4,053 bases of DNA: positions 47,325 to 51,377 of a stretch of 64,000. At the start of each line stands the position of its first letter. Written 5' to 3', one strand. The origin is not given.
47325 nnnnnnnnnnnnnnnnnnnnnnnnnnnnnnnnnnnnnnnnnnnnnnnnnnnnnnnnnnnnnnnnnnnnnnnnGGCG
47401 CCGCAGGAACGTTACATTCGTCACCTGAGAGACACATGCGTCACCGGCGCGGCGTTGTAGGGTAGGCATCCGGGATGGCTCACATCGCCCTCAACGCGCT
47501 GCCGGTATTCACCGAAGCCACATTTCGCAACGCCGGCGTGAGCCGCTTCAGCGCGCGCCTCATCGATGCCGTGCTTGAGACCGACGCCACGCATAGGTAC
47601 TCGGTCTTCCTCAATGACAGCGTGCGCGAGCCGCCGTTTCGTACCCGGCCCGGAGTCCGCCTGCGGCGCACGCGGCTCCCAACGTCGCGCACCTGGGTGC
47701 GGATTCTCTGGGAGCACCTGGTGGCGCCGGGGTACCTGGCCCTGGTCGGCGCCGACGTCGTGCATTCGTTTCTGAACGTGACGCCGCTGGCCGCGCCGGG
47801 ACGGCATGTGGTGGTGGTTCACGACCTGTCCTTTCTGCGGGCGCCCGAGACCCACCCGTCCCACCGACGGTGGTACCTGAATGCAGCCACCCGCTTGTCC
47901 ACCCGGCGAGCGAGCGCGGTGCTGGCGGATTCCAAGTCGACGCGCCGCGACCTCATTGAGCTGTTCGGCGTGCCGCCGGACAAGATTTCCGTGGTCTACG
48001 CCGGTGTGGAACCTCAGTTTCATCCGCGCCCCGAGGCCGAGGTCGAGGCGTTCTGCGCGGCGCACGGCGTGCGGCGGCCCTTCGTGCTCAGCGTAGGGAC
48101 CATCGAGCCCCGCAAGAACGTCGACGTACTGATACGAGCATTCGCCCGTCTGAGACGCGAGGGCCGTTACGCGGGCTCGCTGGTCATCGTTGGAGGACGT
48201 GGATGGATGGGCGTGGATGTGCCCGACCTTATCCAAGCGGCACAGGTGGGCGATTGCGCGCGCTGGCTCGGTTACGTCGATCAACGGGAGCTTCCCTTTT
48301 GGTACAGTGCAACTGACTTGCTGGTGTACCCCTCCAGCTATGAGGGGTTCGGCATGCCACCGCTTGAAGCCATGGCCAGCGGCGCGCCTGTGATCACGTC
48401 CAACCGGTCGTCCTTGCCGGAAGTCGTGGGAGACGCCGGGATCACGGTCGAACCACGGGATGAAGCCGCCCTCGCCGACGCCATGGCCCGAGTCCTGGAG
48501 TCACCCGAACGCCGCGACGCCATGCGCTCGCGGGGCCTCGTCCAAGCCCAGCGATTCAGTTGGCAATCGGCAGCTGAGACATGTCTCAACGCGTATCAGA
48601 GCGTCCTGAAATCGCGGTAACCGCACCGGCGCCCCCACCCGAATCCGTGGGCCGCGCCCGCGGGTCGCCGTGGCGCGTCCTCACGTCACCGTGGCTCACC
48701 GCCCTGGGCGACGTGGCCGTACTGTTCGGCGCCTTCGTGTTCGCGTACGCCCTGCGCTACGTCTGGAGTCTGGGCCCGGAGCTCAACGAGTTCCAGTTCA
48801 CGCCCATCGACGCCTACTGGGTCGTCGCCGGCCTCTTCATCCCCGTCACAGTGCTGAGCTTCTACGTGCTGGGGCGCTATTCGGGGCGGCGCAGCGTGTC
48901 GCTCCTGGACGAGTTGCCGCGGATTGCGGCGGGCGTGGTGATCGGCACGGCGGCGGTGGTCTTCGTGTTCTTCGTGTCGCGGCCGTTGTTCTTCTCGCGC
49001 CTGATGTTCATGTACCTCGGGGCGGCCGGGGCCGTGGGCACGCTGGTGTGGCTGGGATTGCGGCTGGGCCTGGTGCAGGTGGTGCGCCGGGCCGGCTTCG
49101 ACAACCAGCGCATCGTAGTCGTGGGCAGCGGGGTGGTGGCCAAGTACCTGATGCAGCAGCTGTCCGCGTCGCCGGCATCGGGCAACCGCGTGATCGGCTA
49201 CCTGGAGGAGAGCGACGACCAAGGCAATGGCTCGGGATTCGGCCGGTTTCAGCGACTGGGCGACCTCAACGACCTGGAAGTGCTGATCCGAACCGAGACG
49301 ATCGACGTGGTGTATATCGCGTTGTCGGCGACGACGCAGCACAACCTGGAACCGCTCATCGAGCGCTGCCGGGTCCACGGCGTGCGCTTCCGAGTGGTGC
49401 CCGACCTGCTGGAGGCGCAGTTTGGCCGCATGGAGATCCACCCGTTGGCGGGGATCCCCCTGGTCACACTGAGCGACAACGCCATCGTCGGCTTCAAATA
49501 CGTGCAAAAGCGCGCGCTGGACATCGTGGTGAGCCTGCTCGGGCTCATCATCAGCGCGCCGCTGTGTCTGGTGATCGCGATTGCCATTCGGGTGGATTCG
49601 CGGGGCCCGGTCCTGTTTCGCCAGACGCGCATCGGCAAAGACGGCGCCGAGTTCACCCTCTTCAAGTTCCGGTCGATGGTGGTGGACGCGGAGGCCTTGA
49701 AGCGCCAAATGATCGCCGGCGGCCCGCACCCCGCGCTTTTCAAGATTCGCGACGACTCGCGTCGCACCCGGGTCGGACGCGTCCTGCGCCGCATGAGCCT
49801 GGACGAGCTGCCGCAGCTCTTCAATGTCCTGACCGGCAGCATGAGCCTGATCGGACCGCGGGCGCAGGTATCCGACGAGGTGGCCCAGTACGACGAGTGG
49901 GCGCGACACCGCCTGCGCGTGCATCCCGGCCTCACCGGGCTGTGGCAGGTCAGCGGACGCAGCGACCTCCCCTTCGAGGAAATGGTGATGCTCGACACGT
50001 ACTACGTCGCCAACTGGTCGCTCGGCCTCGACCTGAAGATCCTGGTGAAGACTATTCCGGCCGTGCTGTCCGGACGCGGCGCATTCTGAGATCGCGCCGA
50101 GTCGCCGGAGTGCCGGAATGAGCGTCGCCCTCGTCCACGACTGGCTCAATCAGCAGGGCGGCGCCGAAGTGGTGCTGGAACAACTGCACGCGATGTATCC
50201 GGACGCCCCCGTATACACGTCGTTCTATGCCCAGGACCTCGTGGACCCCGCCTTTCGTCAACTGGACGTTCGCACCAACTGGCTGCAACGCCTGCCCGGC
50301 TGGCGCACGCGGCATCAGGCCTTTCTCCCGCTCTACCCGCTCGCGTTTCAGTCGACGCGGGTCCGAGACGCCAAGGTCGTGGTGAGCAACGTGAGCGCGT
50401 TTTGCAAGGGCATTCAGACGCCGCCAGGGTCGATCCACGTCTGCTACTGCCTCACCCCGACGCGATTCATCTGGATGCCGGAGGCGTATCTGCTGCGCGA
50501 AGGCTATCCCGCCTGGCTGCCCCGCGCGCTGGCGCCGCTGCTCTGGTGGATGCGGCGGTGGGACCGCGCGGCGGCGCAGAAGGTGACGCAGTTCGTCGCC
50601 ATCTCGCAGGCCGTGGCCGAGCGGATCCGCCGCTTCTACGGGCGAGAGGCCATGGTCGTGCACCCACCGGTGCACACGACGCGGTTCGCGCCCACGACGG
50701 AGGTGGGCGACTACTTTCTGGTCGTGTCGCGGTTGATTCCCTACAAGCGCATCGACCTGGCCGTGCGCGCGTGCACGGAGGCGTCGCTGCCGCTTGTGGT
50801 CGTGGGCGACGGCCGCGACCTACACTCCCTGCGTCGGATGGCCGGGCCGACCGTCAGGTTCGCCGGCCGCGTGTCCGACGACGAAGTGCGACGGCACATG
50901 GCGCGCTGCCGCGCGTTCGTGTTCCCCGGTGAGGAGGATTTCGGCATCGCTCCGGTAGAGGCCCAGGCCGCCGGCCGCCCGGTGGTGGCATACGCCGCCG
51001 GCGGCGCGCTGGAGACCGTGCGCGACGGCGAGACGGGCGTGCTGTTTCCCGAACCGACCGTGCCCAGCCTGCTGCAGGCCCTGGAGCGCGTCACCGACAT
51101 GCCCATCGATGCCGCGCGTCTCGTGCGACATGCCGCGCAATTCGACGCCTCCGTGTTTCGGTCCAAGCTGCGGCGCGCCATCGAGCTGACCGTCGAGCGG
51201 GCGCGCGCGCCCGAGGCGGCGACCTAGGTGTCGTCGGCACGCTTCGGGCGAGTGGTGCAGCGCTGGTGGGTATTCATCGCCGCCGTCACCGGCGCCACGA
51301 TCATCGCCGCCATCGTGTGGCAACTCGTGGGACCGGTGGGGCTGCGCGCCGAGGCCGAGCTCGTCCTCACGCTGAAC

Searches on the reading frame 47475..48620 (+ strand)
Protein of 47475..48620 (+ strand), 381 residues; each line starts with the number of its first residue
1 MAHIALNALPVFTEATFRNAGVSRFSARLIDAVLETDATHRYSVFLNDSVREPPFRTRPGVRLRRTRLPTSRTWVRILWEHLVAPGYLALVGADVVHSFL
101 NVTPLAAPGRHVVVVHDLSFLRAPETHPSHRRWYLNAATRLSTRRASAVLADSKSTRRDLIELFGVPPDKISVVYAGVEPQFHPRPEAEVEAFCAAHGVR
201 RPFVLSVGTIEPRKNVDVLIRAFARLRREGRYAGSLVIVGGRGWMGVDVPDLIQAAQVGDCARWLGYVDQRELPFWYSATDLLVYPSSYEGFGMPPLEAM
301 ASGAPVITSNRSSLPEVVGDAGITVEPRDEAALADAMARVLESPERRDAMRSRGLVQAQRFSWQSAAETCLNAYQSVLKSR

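Call 17: search_protein_families(library=pfam, proteins=[window:47475-48620:+], max_evalue=0.001)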
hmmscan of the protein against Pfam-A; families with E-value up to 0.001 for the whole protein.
window:47475-48620:+ (381 aa): 6 families
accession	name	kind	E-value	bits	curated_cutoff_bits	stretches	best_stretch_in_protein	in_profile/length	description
PF00534.26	Glycos_transf_1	-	1.5e-36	126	26.4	1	200-354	14-169/172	Glycosyl transferases group 1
PF13692.12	Glyco_trans_1_4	-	9.1e-32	110.7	27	1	202-342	2-141/142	Glycosyl transferases group 1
PF13439.12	Glyco_transf_4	-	1.7e-16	61.2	28.5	1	21-181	3-169/170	Glycosyltransferase Family 4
PF20706.3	GT4-conflict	-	5.4e-13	49.1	26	1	192-368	193-383/385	Family 4 Glycosyltransferase in conflict systems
PF13579.12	Glyco_trans_4_4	-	9.4e-10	39.5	29.7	1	37-177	16-158/158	Glycosyl transferase 4-like domain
PF13524.12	Glyco_trans_1_2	-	9.1e-09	35.8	25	1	235-370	16-142/144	Glycosyl transferase-like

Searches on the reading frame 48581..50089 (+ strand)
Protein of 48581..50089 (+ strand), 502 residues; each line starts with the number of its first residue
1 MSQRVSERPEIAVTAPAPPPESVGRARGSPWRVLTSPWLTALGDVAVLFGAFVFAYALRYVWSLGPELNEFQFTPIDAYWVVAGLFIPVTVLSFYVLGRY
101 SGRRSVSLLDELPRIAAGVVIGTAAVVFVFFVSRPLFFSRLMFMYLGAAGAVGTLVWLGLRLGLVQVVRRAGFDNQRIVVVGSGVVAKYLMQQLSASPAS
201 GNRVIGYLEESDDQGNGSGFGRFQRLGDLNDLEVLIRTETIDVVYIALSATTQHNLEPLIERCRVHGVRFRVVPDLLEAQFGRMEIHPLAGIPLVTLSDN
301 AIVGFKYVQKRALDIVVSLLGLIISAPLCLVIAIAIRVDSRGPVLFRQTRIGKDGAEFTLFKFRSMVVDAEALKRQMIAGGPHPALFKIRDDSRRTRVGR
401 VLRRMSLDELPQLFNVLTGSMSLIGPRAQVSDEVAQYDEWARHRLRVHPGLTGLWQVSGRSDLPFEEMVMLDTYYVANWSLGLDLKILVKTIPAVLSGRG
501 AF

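Call 66: search_protein_families(library=pfam, proteins=[window:48581-50089:+], max_evalue=0.00001)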
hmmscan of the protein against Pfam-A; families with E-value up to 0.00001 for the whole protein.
window:48581-50089:+ (502 aa): 2 families
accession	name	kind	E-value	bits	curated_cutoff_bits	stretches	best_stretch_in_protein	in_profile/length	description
PF02397.22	Bac_transf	-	1.5e-66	223.8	27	1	310-496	1-178/179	Bacterial sugar transferase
PF13727.12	CoA_binding_3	-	1.3e-21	77.8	25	1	97-274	3-175/175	CoA-binding domain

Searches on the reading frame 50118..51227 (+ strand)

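Call 66: search_protein_families(library=pfam, proteins=[window:50118-51227:+], max_evalue=0.00001)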
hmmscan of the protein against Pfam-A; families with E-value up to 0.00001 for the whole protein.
window:50118-51227:+ (369 aa): 3 families
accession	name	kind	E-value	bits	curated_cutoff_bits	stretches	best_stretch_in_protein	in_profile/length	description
PF00534.26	Glycos_transf_1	-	8.1e-27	94.3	26.4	1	198-340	16-170/172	Glycosyl transferases group 1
PF13692.12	Glyco_trans_1_4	-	1.1e-23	84.6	27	1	199-325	3-139/142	Glycosyl transferases group 1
PF13439.12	Glyco_transf_4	-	5e-06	27.1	28.5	0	102-189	96-170/170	Glycosyltransferase Family 4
